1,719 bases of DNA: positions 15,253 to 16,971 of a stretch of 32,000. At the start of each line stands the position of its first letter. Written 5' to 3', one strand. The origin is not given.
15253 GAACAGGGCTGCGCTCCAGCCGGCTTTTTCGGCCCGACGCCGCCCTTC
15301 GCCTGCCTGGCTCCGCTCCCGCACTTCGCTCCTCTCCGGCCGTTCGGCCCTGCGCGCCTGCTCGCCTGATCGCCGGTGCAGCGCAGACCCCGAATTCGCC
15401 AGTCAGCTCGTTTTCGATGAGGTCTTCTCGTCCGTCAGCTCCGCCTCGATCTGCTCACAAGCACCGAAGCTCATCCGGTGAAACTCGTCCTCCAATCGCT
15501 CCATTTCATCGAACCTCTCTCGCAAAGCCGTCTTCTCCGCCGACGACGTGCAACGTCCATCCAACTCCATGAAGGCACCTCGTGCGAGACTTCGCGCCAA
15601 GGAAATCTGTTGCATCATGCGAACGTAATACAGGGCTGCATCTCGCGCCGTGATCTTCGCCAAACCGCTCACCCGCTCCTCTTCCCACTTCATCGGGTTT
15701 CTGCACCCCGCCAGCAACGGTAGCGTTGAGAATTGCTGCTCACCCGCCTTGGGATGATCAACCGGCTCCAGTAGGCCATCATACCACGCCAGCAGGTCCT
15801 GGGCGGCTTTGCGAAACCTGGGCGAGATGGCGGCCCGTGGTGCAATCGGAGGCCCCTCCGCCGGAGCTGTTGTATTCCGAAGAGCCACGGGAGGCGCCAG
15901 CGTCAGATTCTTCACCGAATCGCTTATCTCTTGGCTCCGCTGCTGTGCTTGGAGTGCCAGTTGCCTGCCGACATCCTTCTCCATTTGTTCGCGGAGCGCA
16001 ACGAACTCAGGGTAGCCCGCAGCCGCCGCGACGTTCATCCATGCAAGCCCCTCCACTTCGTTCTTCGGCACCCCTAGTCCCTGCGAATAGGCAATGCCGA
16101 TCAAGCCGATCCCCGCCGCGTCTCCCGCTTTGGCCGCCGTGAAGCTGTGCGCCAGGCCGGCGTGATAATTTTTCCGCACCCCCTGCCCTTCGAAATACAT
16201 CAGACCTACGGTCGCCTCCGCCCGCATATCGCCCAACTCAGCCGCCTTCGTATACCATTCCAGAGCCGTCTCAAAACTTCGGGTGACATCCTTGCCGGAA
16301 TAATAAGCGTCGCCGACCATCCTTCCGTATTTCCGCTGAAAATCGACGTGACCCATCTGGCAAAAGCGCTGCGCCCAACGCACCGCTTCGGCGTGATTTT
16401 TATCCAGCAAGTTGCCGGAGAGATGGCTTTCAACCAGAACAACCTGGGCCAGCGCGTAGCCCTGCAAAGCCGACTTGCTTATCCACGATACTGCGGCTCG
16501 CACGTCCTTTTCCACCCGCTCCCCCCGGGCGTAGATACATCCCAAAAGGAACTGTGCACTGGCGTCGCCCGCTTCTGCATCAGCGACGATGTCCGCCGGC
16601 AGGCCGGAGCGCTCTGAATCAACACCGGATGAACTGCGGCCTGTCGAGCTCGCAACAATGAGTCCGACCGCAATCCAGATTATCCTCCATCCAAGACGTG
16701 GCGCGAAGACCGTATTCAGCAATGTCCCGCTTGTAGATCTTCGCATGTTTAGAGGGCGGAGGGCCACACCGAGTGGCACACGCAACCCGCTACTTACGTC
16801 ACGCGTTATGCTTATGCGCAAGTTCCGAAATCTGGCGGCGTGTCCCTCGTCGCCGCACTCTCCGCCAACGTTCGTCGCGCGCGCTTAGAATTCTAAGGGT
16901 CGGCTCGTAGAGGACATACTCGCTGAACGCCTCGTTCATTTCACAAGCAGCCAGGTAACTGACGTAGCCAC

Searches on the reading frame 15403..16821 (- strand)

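Call 12: search_protein_families(library=pfam, proteins=[window:15403-16821:-], max_evalue=0.001)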
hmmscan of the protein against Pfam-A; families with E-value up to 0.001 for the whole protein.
window:15403-16821:- (472 aa): 1 family
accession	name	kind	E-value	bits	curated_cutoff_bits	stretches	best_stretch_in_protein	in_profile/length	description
PF08238.18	Sel1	-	3.2e-28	97.6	30.7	2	168-198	6-36/36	Sel1 repeat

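Call 14: search_protein_families(library=padloc, proteins=[window:15403-16821:-], max_evalue=0.001)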
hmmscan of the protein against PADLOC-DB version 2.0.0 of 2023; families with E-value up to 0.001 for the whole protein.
window:15403-16821:- (472 aa): 0 families
